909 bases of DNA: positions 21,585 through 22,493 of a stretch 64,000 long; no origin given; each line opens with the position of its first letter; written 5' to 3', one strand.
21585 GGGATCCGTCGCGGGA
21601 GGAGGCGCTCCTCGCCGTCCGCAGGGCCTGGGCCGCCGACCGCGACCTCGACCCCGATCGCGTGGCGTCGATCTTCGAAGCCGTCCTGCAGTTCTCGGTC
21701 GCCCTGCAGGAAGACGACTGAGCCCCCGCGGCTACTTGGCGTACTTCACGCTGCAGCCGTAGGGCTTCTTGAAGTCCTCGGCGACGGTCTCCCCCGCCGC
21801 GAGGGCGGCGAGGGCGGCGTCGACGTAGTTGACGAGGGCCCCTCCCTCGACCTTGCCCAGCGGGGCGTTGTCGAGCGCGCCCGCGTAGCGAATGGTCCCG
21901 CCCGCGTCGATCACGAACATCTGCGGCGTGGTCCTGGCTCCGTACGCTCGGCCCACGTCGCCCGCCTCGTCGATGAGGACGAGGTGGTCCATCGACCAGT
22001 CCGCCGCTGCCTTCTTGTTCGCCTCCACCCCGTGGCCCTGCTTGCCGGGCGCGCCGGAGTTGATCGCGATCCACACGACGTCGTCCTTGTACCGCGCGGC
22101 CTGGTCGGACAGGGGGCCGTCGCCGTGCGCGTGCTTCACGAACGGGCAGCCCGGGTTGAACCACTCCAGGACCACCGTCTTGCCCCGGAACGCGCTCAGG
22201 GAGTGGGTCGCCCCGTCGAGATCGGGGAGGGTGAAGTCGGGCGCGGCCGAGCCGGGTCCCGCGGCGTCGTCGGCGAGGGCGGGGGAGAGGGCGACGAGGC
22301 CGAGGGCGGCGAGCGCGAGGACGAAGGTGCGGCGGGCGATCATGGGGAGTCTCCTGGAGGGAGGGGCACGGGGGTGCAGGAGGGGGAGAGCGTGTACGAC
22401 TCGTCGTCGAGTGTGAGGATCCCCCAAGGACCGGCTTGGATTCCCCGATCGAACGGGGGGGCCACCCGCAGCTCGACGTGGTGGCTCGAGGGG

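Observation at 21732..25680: Periplasmic redox operon (cyt c, membrane protein, cyt c, DsbD-N-like, thioredoxin-like) with an internal cytochrome frameshift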

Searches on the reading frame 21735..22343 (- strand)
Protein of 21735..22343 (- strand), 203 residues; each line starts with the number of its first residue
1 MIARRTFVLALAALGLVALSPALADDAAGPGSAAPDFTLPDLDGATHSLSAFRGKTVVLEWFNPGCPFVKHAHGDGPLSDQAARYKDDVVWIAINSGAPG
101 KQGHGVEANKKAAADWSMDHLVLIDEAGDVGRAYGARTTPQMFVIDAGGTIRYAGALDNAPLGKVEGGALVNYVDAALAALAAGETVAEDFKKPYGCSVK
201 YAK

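Call 6: search_protein_families(library=pfam, max_evalue=0.01, proteins=[window:21735-22343:-])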
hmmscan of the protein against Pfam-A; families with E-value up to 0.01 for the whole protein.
window:21735-22343:- (203 aa): 3 families
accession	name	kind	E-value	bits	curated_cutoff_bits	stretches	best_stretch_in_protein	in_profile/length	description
PF08534.16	Redoxin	-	8e-17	61.8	26.6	1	31-159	3-136/148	Redoxin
PF00578.27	AhpC-TSA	-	1.7e-15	57.5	26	1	31-153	2-123/124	AhpC/TSA family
PF13098.12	Thioredoxin_2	-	0.0016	19.2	27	1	54-159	5-97/104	Thioredoxin-like domain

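Call 7: search_protein_families(library=ncbifam, max_evalue=0.01, proteins=[window:21735-22343:-])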
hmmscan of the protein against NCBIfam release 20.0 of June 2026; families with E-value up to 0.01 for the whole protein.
window:21735-22343:- (203 aa): 6 families
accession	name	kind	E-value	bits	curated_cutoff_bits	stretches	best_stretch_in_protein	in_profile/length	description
NF002854.0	PRK03147.1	subfamily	1.2e-10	41.6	170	1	9-152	16-153/176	thiol-disulfide oxidoreductase ResA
NF041054.1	WAxxUGC_long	equivalog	1.3e-06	28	300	1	13-151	63-194/354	ResA-like WAxxUGC motif-containing protein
TIGR00385.1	dsbE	subfamily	0.00026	20.6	123.15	1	120-157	119-158/173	DsbE family thiol:disulfide interchange protein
NF038285.1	deiodinase_rel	hypoth_equivalog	0.00027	20.5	250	0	31-94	179-242/347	deiodinase family protein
NF053650.1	PerredPrxQDein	equivalog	0.00077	19.5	260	1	35-136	2-95/148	thioredoxin-dependent peroxiredoxin PrxQ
NF011941.0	PRK15412.1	equivalog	0.0043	16.6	359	0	105-158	112-162/185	thiol:disulfide interchange protein DsbE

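Call 47: search_solved_structures(query=A5, max_evalue=0.001, show_alignments=2)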
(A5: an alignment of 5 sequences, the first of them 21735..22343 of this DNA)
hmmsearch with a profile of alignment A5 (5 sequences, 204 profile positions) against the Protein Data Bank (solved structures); distinct sequences matched with E-value up to 0.001: 82 (the best 60 are shown).
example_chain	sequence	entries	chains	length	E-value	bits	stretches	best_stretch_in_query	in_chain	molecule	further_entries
2ywi_A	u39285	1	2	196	3.1e-26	95.6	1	25-202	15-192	Hypothetical conserved protein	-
3u5r_E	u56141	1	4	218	5.2e-24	88.3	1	19-203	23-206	uncharacterized protein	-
2cvb_A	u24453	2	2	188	5.3e-19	72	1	38-202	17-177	probable thiol-disulfide isomerase/thioredoxin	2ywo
3c71_A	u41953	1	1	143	1.1e-15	61.2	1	31-153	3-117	Thiol-disulfide oxidoreductase resA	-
2yp6_A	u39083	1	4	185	1.5e-15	60.7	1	17-162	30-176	THIOREDOXIN FAMILY PROTEIN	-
4hqz_A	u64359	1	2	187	3.3e-15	59.6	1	24-162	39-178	Thioredoxin family protein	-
3kcm_A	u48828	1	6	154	2.4e-14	56.8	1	32-154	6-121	Thioredoxin family protein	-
3hdc_A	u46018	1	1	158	6.1e-14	55.5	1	28-158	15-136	Thioredoxin family protein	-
2l5o_A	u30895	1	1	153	7.5e-14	55.2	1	32-153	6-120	Putative thioredoxin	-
2h1b_A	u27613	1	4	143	1.1e-13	54.6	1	31-153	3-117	Thiol-disulfide oxidoreductase resA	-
1st9_A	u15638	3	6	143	1.6e-13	54.1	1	31-153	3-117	Thiol-disulfide oxidoreductase resA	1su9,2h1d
3c73_A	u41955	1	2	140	1.8e-13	54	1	33-153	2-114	Thiol-disulfide oxidoreductase resA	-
2f9s_A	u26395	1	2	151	1.9e-13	53.8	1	31-153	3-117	Thiol-disulfide oxidoreductase resA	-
2h19_A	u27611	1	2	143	4.3e-13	52.7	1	31-153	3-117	Thiol-disulfide oxidoreductase resA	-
4hqs_A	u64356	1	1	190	7e-13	52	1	20-153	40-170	Thioredoxin family protein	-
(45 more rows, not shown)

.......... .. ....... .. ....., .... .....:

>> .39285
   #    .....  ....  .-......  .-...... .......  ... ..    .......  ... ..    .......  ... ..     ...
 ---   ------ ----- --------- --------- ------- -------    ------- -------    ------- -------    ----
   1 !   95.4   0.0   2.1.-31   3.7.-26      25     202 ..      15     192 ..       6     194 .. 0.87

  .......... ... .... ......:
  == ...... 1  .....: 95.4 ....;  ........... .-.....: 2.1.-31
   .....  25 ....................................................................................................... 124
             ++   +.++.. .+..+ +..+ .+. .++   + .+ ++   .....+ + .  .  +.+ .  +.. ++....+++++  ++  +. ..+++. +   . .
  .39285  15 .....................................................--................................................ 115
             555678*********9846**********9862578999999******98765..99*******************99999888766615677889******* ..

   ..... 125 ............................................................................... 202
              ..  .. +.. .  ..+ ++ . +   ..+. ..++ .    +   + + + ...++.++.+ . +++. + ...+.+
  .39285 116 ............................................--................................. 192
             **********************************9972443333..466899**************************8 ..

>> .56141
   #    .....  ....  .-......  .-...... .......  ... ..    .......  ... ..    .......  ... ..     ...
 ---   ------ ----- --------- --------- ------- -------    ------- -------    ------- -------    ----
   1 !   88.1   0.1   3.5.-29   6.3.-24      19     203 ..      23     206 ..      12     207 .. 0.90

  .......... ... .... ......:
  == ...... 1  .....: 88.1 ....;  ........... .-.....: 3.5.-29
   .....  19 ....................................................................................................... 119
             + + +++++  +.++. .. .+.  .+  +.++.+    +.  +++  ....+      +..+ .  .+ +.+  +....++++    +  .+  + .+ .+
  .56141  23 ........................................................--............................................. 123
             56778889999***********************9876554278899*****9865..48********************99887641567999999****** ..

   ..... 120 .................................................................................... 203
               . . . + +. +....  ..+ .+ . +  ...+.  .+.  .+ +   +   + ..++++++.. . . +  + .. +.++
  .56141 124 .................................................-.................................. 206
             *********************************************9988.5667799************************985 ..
